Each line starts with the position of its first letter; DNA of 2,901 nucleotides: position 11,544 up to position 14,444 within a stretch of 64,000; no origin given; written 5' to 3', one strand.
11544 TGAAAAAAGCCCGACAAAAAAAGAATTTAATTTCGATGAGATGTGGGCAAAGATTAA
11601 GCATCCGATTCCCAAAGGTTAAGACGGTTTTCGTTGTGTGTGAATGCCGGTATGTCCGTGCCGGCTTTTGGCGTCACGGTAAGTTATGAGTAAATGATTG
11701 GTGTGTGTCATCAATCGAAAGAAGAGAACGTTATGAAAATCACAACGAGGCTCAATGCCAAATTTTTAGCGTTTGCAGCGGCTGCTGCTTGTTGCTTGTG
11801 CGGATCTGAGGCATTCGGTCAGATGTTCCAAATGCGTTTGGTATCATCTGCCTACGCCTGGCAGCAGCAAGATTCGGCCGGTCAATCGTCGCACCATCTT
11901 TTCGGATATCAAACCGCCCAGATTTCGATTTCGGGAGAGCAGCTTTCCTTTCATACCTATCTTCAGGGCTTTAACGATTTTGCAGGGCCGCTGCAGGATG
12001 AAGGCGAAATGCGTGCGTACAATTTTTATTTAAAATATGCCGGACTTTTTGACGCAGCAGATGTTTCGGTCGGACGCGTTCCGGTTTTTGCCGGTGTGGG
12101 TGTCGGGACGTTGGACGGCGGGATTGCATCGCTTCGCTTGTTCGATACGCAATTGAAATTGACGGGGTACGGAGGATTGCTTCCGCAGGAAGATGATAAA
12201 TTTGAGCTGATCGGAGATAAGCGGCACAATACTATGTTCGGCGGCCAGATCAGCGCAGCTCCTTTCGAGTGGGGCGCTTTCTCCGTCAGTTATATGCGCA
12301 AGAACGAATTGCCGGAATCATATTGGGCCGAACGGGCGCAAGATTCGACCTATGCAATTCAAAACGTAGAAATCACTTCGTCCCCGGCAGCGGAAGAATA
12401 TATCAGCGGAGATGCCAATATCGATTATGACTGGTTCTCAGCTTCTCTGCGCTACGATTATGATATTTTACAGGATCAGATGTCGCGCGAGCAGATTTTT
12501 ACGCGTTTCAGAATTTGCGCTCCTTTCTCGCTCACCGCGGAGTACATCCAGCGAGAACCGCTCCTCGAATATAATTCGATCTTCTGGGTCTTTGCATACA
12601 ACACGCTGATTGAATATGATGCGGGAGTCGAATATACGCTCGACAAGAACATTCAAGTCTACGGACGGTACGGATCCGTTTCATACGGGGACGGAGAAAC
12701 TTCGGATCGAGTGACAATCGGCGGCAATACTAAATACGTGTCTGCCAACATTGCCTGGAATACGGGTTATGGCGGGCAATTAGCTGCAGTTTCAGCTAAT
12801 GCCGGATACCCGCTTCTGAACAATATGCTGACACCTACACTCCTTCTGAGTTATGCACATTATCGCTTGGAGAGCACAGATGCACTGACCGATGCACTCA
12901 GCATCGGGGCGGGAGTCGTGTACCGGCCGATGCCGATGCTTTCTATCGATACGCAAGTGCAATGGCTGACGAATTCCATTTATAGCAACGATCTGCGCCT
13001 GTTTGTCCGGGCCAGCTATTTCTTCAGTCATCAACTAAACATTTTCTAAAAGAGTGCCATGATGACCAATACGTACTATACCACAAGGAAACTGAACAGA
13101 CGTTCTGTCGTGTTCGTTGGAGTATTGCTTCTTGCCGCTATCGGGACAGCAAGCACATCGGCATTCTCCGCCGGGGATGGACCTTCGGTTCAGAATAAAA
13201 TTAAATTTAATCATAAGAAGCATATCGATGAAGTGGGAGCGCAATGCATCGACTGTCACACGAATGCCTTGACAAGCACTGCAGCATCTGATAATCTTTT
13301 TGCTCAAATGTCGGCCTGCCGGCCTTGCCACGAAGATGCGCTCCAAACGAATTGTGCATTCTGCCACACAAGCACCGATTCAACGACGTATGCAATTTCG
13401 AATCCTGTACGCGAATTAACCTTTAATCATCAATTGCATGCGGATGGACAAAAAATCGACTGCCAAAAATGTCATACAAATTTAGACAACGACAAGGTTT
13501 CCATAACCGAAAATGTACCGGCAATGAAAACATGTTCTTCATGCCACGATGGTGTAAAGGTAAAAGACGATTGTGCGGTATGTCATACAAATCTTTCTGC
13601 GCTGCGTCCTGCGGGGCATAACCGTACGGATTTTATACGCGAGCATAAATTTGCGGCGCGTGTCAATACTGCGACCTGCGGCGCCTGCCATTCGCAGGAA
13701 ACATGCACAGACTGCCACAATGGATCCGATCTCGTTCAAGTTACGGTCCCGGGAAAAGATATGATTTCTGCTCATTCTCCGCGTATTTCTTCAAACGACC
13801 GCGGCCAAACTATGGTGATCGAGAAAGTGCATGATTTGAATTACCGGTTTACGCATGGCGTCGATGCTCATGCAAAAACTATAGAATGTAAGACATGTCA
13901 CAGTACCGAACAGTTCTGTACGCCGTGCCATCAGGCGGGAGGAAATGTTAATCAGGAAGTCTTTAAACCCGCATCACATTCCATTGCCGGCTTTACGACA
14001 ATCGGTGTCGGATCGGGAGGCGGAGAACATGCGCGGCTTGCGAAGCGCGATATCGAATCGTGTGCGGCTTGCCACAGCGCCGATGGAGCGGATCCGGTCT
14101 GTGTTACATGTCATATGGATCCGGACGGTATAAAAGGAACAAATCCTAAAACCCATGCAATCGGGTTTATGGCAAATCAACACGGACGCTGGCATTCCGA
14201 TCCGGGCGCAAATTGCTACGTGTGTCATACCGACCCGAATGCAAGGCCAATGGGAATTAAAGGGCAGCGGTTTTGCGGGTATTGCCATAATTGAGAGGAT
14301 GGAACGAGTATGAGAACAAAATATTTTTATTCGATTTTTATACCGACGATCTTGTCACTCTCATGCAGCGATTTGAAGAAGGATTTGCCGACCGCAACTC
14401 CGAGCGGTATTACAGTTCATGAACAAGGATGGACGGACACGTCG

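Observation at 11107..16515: Porin-cytochrome conduit candidate: outer-membrane beta-barrel flanked by tetraheme, 14-heme and lipoprotein cytochromes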

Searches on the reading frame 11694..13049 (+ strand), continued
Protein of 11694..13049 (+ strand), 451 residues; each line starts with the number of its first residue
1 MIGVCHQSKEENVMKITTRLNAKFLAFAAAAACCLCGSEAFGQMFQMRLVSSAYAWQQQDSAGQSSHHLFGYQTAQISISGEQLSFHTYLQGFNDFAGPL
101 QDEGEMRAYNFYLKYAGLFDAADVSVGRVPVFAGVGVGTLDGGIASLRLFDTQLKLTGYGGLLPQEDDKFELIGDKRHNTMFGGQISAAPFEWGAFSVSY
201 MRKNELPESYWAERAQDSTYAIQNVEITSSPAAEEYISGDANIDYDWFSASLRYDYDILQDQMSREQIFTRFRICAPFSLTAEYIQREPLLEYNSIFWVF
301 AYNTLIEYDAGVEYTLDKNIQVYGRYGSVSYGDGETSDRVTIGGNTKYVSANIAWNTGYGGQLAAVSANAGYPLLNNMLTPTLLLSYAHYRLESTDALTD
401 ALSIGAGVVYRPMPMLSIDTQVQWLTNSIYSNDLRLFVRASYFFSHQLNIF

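Call 73: list_cluster_members(proteins=[P0243, P0244, P0246, P0248, P0249, P0251, P0253, P0255, P0258, P0262])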
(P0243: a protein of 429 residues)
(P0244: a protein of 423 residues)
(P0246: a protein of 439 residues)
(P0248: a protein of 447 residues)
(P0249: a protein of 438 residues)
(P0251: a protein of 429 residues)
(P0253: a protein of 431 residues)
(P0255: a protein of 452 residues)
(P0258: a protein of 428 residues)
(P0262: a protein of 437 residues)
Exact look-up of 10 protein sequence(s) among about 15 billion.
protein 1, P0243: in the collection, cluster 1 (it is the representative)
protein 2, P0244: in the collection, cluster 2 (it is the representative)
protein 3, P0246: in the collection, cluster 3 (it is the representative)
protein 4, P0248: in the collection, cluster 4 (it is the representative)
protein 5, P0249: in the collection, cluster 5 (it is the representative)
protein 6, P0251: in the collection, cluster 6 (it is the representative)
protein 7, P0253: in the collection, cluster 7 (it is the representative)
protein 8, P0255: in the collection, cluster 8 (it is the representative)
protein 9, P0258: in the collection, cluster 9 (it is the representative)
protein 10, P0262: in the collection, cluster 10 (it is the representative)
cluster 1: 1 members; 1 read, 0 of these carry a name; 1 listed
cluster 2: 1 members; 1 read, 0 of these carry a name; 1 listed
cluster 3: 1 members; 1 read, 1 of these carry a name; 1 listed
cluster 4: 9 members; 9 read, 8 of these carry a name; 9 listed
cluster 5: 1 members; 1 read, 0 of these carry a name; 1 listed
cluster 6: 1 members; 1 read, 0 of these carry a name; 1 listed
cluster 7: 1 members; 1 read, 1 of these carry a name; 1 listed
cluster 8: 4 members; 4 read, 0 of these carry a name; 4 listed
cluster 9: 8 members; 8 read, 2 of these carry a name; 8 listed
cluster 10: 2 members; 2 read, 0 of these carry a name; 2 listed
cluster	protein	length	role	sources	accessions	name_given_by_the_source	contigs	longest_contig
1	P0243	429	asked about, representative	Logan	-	-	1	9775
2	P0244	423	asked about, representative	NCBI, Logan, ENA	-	-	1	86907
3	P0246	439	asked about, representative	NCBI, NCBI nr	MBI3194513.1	MAG: hypothetical protein HYZ34_08630 [Ignavibacteriae bacterium] | hypothetical protein [Ignavibacteriota bacterium]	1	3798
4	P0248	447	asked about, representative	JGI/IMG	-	hypothetical protein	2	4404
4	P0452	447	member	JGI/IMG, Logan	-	hypothetical protein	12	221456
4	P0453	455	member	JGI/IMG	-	hypothetical protein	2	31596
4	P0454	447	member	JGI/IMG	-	hypothetical protein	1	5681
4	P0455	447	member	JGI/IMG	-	hypothetical protein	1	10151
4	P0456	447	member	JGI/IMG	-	hypothetical protein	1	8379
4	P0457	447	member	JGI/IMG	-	hypothetical protein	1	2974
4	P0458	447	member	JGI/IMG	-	hypothetical protein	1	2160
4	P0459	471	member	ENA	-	-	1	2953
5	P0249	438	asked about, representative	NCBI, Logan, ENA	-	-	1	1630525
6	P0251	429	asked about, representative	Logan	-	-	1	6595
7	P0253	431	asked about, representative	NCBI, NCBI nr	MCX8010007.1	MAG: hypothetical protein N3A61_02545 [Ignavibacteria bacterium] | hypothetical protein [Ignavibacteria bacterium]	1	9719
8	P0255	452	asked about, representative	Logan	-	-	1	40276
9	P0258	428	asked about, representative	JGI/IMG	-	-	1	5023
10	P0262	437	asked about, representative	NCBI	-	-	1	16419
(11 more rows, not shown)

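Call 77: fold_search(model_id=the predicted structure, library=pdb)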
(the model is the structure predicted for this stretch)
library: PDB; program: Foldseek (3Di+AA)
matches with E <= 10: 963; with E <= 0.001: 280
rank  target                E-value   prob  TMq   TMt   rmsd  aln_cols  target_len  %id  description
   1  9fy9_D                3.4e-10  1.00  0.45  0.32  17.6       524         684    9  Cryo-EM structure of the type 1 chaperone-usher pilus FimD-tip complex (FimDHGFC) - Conformer 1 (released 2025-06-04)
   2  3rfz_E                2.8e-09  1.00  0.48  0.30  17.4       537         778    9  Crystal structure of the FimD usher bound to its cognate FimC:FimH substrate (released 2011-06-01)
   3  9fw9_D                4.7e-09  1.00  0.43  0.30  17.7       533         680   11  Cryo-EM structure of the type 1 pilus assembly platform as part of the FimA-bound chaperone-usher pilus complex (FimDH (released 2025-06-04)
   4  3ohn_A                1.7e-08  1.00  0.49  0.46  13.3       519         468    9  Crystal structure of the FimD translocation domain (released 2011-06-01)
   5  6cd2_C                2.8e-08  1.00  0.39  0.27  16.6       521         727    9  Crystal structure of the PapC usher bound to the chaperone-adhesin PapD-PapG (released 2018-10-03)
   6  5ldt_A                3.9e-08  1.00  0.38  0.40  12.4       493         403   11  Crystal Structures of MOMP from Campylobacter jejuni (released 2016-10-26)
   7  3jty_C                5.2e-08  1.00  0.41  0.46  12.0       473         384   10  Crystal structure of a BenF-like porin from Pseudomonas fluorescens Pf-5 (released 2009-10-20)
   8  2vqi_B                5.7e-08  1.00  0.48  0.45  14.0       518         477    8  Structure of the P pilus usher (PapC) translocation pore (released 2008-05-27)
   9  8bys_A                5.7e-08  1.00  0.33  0.43  13.9       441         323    9  Outer membrane attachment porin OmpM1 from Veillonella parvula, native (released 2023-11-08)
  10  8bym_A                6.3e-08  1.00  0.33  0.43  14.6       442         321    8  Outer membrane attachment porin OmpM1 from Veillonella parvula (released 2023-11-08)
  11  5ldv                  6.9e-08  1.00  0.39  0.42  11.8       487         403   11  Crystal Structures of MOMP from Campylobacter jejuni (released 2016-10-26)
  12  8jto                  7.6e-08  1.00  0.29  0.34  15.3       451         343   11  Outer membrane porin of Burkholderia pseudomallei (BpsOmp38) in complex with ceftazidime (released 2024-06-26)
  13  9fx8_D                8.4e-08  1.00  0.44  0.32  18.4       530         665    9  Cryo-EM structure of the FimI-bound type 1 pilus assembly platform complex - Local refinement (released 2025-06-04)
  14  4d64_A                1.0e-07  1.00  0.28  0.33  12.4       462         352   11  Structure of porin Omp-Pst1 from P. stuartii; the crystallographic symmetry generates a dimer of trimers. (released 2016-03-09)
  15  8byt_A                1.1e-07  1.00  0.35  0.47  14.3       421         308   10  Outer membrane attachment porin OmpM1 from Veillonella parvula, C3 symmetry (released 2023-11-08)
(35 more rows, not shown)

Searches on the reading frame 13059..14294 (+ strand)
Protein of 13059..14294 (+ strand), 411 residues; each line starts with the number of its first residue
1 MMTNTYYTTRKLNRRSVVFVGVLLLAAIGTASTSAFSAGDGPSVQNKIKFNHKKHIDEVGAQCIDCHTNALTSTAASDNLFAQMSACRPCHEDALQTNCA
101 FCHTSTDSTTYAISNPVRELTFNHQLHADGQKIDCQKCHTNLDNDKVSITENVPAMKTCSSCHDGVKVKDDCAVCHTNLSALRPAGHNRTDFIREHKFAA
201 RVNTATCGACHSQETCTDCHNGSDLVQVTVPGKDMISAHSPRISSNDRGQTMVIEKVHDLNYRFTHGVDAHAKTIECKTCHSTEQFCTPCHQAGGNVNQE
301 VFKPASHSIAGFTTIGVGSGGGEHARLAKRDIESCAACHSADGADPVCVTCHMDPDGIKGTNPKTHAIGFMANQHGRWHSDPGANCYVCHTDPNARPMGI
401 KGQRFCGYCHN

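Call 4: search_protein_families(library=pfam, proteins=[window:13059-14294:+], max_evalue=0.1)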
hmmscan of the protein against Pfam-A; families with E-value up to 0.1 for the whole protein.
window:13059-14294:+ (411 aa): 6 families
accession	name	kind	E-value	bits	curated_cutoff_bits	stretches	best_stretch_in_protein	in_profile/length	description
PF14522.11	Cytochrome_C7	-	3.5e-17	62.4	24.8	2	121-177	2-67/67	Cytochrome c7 and related cytochrome c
PF22113.1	Mtrc-MtrF_II-IV_dom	-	1.8e-10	41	30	1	202-340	4-128/176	Outer membrane cytochrome MtrC/MtrF-like, domains II/IV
PF14537.11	Cytochrom_c3_2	-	1.7e-09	38.4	25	1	334-411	8-79/79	Cytochrome c3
PF02085.21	Cytochrom_CIII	-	4e-09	37.2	22.9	1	330-410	31-101/101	Class III cytochrome C family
PF22678.1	Cytochrom_c_NrfB-like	-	0.00016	22.6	27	0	44-92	16-66/89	Cytochrome c-type protein NrfB-like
PF07191.17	Zn_ribbon_6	-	0.00088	19.7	25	1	134-185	2-45/67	Double zinc ribbon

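Call 6: search_protein_families(library=ncbifam, proteins=[window:13059-14294:+], max_evalue=0.1)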
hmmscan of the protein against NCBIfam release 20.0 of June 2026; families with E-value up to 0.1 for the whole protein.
window:13059-14294:+ (411 aa): 5 families
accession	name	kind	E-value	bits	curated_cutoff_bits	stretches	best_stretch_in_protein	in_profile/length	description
TIGR04257.1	nanowire_3heme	domain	1.1e-08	35.1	40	2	115-177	8-75/75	c(7)-type cytochrome triheme domain-containing protein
NF041781.1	mnquin_red_QrcA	equivalog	7.4e-08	32.2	180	2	46-95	29-75/174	menaquinone reductase multiheme cytochrome c subunit QrcA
NF045713.1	CxxCH_16_HmcA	equivalog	1.9e-05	23.4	400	1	126-358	168-392/541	sulfate respiration complex hexadecaheme cytochrome HmcA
TIGR03507.1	decahem_SO1788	subfamily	0.00034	19.2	209.3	1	170-391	490-661/672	OmcA/MtrC family decaheme c-type cytochrome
NF038038.1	cytoc_DsrJ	equivalog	0.0028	17.9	100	0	276-293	92-110/121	sulfate reduction electron transfer complex DsrMKJOP subunit DsrJ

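Call 22: search_solved_structures(query=window:13059-14294:+, max_evalue=0.1)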
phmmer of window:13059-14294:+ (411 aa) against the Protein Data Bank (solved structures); distinct sequences matched with E-value up to 0.1: 21.
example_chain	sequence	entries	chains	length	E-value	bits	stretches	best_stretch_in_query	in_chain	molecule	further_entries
8k9e_A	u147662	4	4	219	3.6e-11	45.9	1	112-168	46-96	Cytochrome c7-like domain-containing protein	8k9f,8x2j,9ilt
6lod_A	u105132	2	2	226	4.2e-07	32.5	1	121-167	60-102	MULTIHEME_CYTC domain-containing protein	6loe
6btm_A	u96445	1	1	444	5.1e-07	32.2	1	115-167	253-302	Alternative Complex III subunit A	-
3ouq_A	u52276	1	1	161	1e-05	27.9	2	96-177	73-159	Cytochrome c family protein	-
6f0k_A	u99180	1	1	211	3.8e-05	26.1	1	122-166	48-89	Cytochrome c family protein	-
3h33_A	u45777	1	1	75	0.00017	23.9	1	47-105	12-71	Cytochrome c7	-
3h4n_A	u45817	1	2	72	0.0013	21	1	119-177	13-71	Cytochrome c7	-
4hb6_A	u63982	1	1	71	0.01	18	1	47-103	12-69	PpcA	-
3bxu_A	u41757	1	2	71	0.013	17.7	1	46-104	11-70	Cytochrome c3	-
3t6d_C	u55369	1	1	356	0.015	17.5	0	91-166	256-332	Photosynthetic reaction center cytochrome c subunit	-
3sj0_X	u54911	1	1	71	0.021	17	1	47-104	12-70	CYTOCHROME C7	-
4hb8_A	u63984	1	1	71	0.021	17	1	47-103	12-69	PpcA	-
2n91_A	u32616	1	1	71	0.026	16.7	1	47-103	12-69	Cytochrome C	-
4haj_A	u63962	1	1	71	0.028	16.6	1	47-103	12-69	PpcA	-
1os6_A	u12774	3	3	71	0.029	16.5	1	47-103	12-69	PpcA | Cytochrome c3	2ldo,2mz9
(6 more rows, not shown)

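Call 26: find_homologous_proteins(query=window:13059-14294:+)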
Query window:13059-14294:+ (411 aa): 1267 proteins with E <= 0.001 among 4985 candidates; the best 120 are listed.
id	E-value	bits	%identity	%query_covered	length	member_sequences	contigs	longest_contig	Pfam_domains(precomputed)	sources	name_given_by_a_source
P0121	1.1e-266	902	93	100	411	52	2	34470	PF14537.12,PF02085.22,PF14522.12,PF22113.2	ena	-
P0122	1.2e-189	649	66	100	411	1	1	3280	PF14537.12,PF02085.22,PF14522.12,PF22113.2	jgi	jgi:Cytochrome c7 and related cytochrome c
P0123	2.0e-175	602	64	97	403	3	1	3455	PF14537.12,PF02085.22,PF14522.12,PF22113.2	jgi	-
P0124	6.4e-173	594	61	100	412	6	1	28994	PF14537.12,PF02085.22,PF14522.12,PF22113.2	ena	-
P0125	2.3e-171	588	60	100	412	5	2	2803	PF14537.12,PF02085.22,PF14522.12,PF22113.2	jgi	jgi:hypothetical protein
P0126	2.4e-171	588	60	99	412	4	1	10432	PF14537.12,PF02085.22,PF14522.12,PF22113.2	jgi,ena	-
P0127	3.2e-171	588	61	100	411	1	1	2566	PF14537.12,PF02085.22,PF14522.12,PF22113.2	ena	-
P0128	3.3e-171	588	62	99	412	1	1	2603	PF14537.12,PF02085.22,PF14522.12,PF22113.2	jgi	jgi:Cytochrome c7 and related cytochrome c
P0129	3.5e-171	588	61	100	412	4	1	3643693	PF14537.12,PF02085.22,PF14522.12,PF22113.2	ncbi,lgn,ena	-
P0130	1.2e-170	586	66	89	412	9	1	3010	PF14537.12,PF02085.22,PF14522.12,PF22113.2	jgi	jgi:hypothetical protein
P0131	1.8e-169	582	61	98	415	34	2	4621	PF14537.12,PF02085.22,PF14522.12,PF22113.2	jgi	jgi:hypothetical protein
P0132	6.0e-169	581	60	100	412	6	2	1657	PF14537.12,PF02085.22,PF14522.12,PF22113.2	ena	-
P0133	6.9e-169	580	60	100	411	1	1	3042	PF14537.12,PF02085.22,PF14522.12,PF22113.2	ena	-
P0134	2.4e-168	579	65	89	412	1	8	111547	PF14537.12,PF02085.22,PF14522.12,PF22113.2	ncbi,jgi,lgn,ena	-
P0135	2.6e-168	578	62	95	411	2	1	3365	PF14537.12,PF02085.22,PF14522.12,PF22113.2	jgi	-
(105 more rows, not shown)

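Call 56: predict_structure(alignment_id=A3)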
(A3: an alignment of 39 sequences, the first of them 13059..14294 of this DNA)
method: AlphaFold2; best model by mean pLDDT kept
length: 411 residues; sequences in the alignment: 39
mean_pLDDT: 47.0   pTM: 0.33
mean pLDDT of the five models: 47.0, 43.2, 41.4, 41.0, 39.3
residues with pLDDT >= 90: 0; 70-90: 84; 50-70: 57; < 50: 270
segments of 3 or more residues with pLDDT < 50: 33-47, 150-152, 154-159, 165-173, 178-411
pLDDT, mean of each block of 10 residues (from residue 1): 66 80 79 44 47 84 86 76 79 63 67 55 77 78 60 48 45 50 38 39 40 40 31 28 25 23 25 27 28 25 35 27 30 29 33 40 39 35 31 43 35 27
secondary structure, 60 per line:
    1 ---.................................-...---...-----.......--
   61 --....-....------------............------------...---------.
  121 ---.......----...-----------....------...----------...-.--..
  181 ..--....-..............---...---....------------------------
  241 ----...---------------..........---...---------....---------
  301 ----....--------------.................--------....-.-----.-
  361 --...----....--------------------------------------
elements in order: H4-36 H52-58 H63-66 H68-71 H84-95 H124-130 H149-152 H179-182 H185-188 H190-203 H213-216 H263-272 H288-291 H305-308 H323-339 H348-351 H370-373
